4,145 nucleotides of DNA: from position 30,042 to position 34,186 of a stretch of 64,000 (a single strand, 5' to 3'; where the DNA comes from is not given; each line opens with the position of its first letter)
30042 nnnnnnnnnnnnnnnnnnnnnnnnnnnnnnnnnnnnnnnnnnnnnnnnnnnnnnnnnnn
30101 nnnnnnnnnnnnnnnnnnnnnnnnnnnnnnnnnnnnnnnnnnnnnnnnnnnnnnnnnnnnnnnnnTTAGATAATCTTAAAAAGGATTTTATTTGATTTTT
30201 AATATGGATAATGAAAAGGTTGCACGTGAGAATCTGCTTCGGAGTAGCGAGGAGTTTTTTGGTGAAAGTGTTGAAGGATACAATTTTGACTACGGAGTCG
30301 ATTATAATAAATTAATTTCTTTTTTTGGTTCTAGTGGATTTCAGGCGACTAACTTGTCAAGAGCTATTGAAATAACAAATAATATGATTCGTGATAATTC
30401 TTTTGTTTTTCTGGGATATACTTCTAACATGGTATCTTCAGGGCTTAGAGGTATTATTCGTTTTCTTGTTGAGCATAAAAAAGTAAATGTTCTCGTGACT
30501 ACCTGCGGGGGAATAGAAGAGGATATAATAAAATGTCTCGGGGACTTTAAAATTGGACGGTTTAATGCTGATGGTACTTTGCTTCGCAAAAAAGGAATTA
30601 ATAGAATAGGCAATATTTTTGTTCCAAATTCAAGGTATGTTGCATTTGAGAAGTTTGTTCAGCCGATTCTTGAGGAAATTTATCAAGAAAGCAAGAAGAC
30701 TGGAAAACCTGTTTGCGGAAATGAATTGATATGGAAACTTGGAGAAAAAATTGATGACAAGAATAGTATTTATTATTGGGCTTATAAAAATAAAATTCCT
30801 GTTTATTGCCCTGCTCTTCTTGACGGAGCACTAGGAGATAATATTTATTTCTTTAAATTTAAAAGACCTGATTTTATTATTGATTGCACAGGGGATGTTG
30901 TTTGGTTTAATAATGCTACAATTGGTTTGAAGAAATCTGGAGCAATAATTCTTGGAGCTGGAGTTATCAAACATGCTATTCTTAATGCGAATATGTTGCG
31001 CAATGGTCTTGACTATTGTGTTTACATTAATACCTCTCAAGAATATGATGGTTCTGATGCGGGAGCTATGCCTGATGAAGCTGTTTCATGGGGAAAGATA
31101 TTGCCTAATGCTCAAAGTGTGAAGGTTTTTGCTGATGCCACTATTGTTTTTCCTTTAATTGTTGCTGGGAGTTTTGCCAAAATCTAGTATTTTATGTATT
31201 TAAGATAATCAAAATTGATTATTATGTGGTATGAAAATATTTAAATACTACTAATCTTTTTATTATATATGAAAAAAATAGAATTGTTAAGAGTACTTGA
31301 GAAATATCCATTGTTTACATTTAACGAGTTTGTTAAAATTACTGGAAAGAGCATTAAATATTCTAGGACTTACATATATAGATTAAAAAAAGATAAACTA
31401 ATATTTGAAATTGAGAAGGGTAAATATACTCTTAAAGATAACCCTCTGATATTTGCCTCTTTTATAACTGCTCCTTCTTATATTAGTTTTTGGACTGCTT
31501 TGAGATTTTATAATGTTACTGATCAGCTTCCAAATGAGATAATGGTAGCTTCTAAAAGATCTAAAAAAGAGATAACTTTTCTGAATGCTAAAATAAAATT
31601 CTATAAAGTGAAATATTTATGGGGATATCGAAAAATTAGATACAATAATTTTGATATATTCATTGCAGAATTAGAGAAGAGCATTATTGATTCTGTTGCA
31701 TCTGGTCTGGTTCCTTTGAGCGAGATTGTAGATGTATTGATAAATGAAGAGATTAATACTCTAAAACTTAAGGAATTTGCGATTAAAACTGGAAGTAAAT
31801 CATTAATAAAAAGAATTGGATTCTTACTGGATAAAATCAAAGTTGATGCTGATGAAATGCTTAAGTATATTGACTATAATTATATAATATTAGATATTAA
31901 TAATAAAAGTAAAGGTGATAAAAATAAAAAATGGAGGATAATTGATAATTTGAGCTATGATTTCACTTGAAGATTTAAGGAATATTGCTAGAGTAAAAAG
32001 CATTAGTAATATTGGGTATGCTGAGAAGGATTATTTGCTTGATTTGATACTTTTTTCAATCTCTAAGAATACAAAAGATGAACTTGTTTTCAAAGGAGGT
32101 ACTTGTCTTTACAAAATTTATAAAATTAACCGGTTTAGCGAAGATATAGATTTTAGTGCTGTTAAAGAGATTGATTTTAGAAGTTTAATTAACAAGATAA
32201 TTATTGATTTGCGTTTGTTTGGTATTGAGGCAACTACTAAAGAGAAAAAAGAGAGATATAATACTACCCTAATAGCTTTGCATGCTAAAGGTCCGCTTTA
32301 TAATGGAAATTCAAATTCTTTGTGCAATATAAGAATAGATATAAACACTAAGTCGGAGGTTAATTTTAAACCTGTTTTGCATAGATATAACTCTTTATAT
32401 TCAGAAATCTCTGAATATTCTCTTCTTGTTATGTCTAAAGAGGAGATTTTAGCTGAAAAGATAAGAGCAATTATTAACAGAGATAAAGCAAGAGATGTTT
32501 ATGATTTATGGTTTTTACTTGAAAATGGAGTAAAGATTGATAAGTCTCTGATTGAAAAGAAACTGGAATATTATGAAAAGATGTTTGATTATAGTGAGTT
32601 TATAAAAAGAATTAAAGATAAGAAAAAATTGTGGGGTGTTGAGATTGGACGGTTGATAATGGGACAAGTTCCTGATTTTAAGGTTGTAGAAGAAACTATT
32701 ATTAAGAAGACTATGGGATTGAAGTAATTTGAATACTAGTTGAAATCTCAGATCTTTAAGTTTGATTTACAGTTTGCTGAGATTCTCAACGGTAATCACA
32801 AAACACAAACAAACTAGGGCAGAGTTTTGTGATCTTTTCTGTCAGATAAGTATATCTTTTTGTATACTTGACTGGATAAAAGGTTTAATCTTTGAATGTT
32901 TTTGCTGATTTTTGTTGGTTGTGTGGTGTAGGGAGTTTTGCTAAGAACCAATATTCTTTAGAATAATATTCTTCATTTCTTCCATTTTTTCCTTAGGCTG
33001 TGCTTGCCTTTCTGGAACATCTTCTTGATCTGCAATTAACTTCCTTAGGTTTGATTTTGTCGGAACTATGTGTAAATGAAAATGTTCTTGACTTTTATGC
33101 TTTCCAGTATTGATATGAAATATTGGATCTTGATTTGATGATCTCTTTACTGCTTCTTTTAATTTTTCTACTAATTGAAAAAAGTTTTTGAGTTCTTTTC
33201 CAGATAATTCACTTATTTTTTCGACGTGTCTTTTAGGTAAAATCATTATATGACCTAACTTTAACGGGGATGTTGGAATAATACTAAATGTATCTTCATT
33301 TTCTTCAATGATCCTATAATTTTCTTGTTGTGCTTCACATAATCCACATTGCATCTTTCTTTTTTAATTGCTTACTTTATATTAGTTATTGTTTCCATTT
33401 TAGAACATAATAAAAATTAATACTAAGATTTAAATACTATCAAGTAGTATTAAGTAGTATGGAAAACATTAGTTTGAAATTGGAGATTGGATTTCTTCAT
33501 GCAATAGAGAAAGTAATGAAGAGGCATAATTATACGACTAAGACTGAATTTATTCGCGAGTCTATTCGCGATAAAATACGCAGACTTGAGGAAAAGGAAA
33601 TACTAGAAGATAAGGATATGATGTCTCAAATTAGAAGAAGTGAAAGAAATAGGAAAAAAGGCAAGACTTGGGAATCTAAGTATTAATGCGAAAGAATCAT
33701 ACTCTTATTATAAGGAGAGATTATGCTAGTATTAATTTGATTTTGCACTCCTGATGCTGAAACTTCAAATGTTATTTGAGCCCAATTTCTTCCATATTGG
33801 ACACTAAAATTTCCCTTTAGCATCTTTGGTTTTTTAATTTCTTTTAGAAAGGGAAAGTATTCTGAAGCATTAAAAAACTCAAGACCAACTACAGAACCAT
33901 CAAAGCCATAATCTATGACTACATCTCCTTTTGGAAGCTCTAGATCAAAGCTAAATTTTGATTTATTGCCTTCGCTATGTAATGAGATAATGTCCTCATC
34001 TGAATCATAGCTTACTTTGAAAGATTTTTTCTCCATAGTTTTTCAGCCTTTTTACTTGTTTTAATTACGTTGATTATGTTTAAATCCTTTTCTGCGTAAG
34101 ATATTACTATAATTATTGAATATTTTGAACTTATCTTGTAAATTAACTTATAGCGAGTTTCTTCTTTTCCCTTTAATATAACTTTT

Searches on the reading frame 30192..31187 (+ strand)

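Call 31: search_protein_families(library=pfam, proteins=[window:30192-31187:+], max_evalue=0.001)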
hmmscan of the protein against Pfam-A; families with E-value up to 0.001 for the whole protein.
window:30192-31187:+ (331 aa): 1 family
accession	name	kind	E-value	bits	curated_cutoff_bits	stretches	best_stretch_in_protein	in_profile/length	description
PF01916.23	DS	-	1.1e-112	376.5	27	1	41-325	2-286/288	Deoxyhypusine synthase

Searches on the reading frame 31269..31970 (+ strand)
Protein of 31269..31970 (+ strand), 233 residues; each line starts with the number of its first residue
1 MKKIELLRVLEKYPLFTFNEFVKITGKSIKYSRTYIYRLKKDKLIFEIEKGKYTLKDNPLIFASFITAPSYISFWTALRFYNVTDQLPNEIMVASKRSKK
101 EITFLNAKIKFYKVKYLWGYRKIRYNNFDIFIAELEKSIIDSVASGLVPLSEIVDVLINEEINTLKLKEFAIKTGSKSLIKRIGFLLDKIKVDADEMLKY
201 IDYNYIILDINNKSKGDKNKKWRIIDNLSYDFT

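Call 31: search_protein_families(library=pfam, proteins=[window:31269-31970:+], max_evalue=0.001)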
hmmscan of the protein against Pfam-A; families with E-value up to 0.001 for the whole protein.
window:31269-31970:+ (233 aa): 1 family
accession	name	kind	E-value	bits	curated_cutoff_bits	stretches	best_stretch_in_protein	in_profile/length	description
PF13338.12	AbiEi_4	-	0.00038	20.9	25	1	6-55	3-48/49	Transcriptional regulator, AbiEi antitoxin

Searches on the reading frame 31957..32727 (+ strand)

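Call 31: search_protein_families(library=pfam, proteins=[window:31957-32727:+], max_evalue=0.001)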
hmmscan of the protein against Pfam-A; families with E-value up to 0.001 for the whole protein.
window:31957-32727:+ (256 aa): 1 family
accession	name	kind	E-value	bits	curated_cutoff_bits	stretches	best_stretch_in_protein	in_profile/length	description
PF08843.17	AbiEii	-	2.8e-35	122.8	22.5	1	38-222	10-210/238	Nucleotidyl transferase AbiEii toxin, Type IV TA system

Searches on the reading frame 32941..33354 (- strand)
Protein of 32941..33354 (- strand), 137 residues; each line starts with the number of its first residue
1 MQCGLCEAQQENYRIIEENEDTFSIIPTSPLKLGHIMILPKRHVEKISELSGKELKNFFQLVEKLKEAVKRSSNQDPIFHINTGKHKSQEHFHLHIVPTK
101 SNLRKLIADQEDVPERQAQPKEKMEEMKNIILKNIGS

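Call 31: search_protein_families(library=pfam, proteins=[window:32941-33354:-], max_evalue=0.001)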
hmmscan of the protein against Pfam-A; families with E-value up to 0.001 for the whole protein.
window:32941-33354:- (137 aa): 3 families
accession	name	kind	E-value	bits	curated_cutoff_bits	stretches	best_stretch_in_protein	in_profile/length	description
PF01230.28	HIT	-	3e-12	47.5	21.5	1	13-100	6-96/98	HIT domain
PF11969.13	DcpS_C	-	1.2e-09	39.1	24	1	3-102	2-105/114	Scavenger mRNA decapping enzyme C-term binding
PF04677.20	CwfJ_C_1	-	2.4e-08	34.3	21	1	3-106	14-116/122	Protein similar to CwfJ C-terminus 1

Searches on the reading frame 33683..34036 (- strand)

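Call 31: search_protein_families(library=pfam, proteins=[window:33683-34036:-], max_evalue=0.001)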
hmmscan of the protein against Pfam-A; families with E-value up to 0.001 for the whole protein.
window:33683-34036:- (117 aa): 1 family
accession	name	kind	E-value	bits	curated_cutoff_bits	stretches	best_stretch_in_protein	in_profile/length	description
PF10049.14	DUF2283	-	1.9e-08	34.7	23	1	7-58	1-49/49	Protein of unknown function (DUF2283)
